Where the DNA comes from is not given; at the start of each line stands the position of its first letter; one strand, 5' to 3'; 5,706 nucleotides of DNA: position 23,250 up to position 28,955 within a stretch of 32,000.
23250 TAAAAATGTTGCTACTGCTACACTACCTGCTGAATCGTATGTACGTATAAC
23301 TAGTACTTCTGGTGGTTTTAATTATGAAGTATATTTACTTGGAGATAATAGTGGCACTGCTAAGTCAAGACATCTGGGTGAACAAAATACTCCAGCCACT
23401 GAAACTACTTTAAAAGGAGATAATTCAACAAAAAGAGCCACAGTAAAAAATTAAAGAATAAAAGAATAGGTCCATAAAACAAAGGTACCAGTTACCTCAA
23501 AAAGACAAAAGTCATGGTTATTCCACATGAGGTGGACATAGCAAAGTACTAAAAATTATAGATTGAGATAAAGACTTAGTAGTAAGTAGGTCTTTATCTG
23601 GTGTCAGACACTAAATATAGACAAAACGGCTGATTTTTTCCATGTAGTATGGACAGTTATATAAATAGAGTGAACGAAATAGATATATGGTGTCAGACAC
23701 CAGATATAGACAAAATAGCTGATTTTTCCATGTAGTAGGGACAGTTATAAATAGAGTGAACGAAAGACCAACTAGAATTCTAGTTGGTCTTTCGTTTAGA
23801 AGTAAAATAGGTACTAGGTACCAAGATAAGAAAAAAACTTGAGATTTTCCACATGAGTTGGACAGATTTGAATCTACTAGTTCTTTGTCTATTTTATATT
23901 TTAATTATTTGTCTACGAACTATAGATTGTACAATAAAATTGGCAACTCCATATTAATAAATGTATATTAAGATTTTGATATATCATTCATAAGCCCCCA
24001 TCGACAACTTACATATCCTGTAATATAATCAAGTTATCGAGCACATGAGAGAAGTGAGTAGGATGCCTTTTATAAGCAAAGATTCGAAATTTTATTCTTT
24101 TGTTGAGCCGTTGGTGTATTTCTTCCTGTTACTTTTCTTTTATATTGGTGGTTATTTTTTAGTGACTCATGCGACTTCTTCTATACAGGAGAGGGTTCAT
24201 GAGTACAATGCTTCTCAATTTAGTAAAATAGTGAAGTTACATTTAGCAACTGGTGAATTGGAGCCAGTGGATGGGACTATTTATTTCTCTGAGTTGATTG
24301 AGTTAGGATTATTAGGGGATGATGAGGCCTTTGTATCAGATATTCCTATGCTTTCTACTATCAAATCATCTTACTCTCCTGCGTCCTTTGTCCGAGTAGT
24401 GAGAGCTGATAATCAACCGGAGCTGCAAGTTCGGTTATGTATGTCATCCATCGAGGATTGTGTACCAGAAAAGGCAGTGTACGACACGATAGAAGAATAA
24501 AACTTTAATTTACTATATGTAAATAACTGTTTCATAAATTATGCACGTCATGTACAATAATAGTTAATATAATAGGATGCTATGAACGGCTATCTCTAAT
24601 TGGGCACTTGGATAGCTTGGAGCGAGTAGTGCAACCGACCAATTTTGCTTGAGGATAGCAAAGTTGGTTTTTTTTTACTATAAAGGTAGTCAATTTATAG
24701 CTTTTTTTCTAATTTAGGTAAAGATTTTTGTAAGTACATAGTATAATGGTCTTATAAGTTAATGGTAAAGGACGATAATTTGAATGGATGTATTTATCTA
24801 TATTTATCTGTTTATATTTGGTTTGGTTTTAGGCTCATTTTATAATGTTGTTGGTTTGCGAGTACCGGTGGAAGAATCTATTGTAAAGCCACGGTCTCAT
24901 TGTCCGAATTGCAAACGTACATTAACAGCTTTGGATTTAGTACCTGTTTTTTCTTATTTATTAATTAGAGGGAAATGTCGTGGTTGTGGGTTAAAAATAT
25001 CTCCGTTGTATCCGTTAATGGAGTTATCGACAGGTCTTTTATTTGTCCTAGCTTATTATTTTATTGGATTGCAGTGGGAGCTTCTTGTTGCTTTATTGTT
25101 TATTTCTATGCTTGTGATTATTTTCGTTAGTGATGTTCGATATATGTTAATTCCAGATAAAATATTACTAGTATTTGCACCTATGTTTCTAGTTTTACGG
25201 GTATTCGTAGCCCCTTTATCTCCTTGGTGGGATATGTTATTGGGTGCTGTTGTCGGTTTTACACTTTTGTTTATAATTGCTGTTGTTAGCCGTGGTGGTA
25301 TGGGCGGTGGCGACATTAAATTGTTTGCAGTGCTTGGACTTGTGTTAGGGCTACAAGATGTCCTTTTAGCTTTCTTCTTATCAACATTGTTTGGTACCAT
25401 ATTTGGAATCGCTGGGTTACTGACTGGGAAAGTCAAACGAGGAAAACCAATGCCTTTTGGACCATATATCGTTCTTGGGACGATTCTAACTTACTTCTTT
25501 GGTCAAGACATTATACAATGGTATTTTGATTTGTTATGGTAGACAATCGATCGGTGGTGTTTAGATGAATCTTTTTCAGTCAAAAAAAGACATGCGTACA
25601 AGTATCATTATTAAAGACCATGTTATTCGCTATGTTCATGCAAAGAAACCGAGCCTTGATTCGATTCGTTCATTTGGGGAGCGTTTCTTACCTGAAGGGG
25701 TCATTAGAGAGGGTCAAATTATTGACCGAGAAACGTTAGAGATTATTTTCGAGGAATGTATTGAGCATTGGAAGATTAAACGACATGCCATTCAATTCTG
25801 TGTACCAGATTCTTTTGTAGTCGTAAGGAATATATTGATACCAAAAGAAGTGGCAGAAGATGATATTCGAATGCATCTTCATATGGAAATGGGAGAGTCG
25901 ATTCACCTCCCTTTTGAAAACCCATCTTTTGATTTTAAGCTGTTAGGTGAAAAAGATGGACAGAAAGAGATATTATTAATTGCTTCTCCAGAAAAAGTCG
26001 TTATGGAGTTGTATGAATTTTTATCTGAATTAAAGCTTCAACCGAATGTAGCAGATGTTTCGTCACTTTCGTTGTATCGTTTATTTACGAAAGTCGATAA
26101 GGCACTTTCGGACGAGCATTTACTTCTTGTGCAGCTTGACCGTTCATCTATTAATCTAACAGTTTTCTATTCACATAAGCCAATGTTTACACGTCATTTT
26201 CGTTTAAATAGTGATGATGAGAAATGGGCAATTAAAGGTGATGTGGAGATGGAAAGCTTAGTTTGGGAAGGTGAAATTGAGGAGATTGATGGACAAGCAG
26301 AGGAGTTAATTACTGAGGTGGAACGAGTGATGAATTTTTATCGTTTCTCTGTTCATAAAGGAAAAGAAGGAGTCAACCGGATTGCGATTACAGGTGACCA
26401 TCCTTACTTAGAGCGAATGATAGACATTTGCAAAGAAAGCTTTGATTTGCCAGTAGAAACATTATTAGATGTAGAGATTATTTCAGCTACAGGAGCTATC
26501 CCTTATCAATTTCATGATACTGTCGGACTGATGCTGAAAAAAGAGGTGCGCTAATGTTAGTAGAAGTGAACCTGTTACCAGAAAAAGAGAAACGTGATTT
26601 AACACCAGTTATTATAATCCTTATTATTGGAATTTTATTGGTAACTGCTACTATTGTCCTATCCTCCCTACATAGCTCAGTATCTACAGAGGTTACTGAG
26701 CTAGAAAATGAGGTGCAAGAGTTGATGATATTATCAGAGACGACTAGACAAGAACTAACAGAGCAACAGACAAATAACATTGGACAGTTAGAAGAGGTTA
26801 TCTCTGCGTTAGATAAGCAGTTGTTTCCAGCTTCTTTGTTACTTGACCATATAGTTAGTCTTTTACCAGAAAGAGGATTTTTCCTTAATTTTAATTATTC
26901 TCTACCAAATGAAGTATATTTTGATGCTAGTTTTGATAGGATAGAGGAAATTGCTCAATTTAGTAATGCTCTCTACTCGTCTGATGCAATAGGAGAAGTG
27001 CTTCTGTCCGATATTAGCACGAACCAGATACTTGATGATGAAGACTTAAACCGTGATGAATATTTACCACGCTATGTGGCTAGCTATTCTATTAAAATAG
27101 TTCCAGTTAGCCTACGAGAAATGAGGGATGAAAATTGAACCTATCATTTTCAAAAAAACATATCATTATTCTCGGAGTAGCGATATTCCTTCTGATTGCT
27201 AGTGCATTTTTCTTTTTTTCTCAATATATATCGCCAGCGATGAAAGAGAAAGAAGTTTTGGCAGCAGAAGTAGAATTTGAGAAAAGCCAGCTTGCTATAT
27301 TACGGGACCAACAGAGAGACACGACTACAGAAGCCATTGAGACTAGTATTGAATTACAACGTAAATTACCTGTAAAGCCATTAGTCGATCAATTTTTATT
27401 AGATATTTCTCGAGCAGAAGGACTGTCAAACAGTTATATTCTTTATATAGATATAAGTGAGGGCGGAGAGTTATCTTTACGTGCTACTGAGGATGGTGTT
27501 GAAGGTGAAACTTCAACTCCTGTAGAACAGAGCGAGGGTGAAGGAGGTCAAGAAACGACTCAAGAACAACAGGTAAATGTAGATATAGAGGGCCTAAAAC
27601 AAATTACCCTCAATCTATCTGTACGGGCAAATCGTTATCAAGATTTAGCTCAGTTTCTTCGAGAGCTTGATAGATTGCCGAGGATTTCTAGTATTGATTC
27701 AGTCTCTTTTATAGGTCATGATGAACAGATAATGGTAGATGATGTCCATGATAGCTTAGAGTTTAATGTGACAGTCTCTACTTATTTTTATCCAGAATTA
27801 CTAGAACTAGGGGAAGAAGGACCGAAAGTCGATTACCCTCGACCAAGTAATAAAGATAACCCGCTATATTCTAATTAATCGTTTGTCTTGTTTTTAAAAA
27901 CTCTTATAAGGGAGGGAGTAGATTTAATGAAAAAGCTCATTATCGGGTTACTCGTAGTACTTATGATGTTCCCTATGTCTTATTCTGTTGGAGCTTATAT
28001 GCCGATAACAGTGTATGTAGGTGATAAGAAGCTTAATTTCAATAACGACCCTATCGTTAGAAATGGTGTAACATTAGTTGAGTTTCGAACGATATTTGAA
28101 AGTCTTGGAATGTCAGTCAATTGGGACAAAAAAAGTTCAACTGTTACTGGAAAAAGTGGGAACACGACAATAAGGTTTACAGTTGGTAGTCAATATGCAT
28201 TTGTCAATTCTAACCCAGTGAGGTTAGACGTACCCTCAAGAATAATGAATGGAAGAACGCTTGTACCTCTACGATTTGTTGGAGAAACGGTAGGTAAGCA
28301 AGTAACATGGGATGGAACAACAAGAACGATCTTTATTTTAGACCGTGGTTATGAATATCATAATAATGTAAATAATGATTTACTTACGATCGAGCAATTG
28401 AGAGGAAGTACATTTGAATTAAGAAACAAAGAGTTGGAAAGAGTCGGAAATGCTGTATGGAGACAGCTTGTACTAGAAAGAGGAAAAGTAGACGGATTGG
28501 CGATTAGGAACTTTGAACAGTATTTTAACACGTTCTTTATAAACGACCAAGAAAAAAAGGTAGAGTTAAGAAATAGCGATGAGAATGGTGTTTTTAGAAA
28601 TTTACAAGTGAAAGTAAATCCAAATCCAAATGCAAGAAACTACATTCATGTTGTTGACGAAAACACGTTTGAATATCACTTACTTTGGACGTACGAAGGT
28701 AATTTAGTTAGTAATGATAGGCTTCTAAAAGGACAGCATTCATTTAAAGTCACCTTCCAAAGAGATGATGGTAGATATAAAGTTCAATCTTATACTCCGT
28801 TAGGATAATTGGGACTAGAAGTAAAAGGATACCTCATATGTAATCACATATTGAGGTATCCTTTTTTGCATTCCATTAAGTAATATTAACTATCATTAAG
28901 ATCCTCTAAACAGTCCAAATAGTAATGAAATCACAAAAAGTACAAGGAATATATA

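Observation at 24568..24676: Second, paralogous c-di-GMP-II-type riboswitch gating pilD-pilM-pilN-pilO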

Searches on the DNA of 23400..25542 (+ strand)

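Call 43: search_rna_families(sources=[L081, L082, L002, L004, L009, L010, L013], threshold=gathering)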
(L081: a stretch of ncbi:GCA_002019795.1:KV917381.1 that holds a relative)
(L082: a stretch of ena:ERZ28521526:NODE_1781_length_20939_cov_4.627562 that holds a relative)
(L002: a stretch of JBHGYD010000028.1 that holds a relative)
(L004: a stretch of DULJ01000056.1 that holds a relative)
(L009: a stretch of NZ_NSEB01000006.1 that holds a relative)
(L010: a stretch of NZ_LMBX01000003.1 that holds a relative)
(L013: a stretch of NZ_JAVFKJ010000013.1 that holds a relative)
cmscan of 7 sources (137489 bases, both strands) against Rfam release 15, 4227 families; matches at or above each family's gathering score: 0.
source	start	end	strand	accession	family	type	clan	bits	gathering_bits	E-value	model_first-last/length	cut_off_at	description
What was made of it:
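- Tried and rejected: Rfam scan of seven riboswitch-less relatives (137 kb) for any other riboswitch class, such as c-di-GMP-I, in the pilus locus: nothing found (call 43).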

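Call 61: search_rna_families(source=window, start=23400, end=24800, threshold=evalue, max_evalue=1)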
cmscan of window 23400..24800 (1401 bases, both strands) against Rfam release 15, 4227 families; matches with E-value up to 1: 7.
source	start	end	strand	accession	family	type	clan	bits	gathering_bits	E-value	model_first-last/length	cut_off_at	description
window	24566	24649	+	RF01786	c-di-GMP-II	Cis-reg; riboswitch;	CL00127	71.5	53.5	9.3e-16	1-84/84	no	Cyclic di-GMP-II riboswitch aptamer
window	23755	23800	-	RF04134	MIR7504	Gene; miRNA;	-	24.8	83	0.13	1-124/124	no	MIR7504 microRNA precursor family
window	23755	23800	+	RF04134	MIR7504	Gene; miRNA;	-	23.8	83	0.23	1-124/124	no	MIR7504 microRNA precursor family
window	23760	23795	+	RF03623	mir-1252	Gene; miRNA;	-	23.4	70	0.44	1-65/65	no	mir-1252 microRNA precursor family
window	23757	23798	-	RF03802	MIR5649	Gene; miRNA;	-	21.7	100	0.24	1-101/101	no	MIR5649 microRNA precursor family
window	24156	24212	-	RF01751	potC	Cis-reg;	-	19.9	44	0.75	1-70/70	no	potC RNA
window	23755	23800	+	RF00984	mir-576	Gene; miRNA;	-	19.7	99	0.45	1-90/90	no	mir-576 microRNA precursor family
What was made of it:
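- Tried and rejected: miRNA-model hits on the 38-nt palindrome 23759-23796: far below threshold and meaningless (call 61).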

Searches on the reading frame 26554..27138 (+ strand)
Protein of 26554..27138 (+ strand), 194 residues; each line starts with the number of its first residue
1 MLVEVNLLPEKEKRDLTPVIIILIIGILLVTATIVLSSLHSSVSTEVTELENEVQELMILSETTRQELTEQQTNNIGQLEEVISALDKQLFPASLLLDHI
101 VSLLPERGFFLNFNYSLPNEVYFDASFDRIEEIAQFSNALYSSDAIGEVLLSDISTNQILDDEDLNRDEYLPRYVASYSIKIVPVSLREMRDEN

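Call 9: search_protein_families(library=pfam, proteins=[window:26554-27138:+], max_evalue=0.01)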
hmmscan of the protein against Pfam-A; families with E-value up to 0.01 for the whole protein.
window:26554-27138:+ (194 aa): 1 family
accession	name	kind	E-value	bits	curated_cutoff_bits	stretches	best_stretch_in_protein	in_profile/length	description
PF23149.1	UBA_Crd2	-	0.0087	16.8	27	0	147-184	59-95/108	Cdr2 UBA domain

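Call 44: search_protein_families(library=ncbifam, proteins=[window:26554-27135:+], max_evalue=0.01)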
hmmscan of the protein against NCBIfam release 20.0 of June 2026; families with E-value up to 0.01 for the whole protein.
window:26554-27135:+ (194 aa): 0 families
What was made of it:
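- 26554..27138 (+): pilN-like gene, assigned by position; its start overlaps the pilM stop. No significant family hit (calls 9, 44).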

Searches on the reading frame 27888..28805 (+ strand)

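Call 44: search_protein_families(library=ncbifam, proteins=[window:27888-28805:+], max_evalue=0.01)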
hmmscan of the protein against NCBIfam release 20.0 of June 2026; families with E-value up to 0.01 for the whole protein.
window:27888-28805:+ (306 aa): 1 family
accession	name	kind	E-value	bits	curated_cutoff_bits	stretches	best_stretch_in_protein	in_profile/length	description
NF011285.0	PRK14696.1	equivalog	0.00018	19.8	1278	1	62-135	36-109/757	primary-amine oxidase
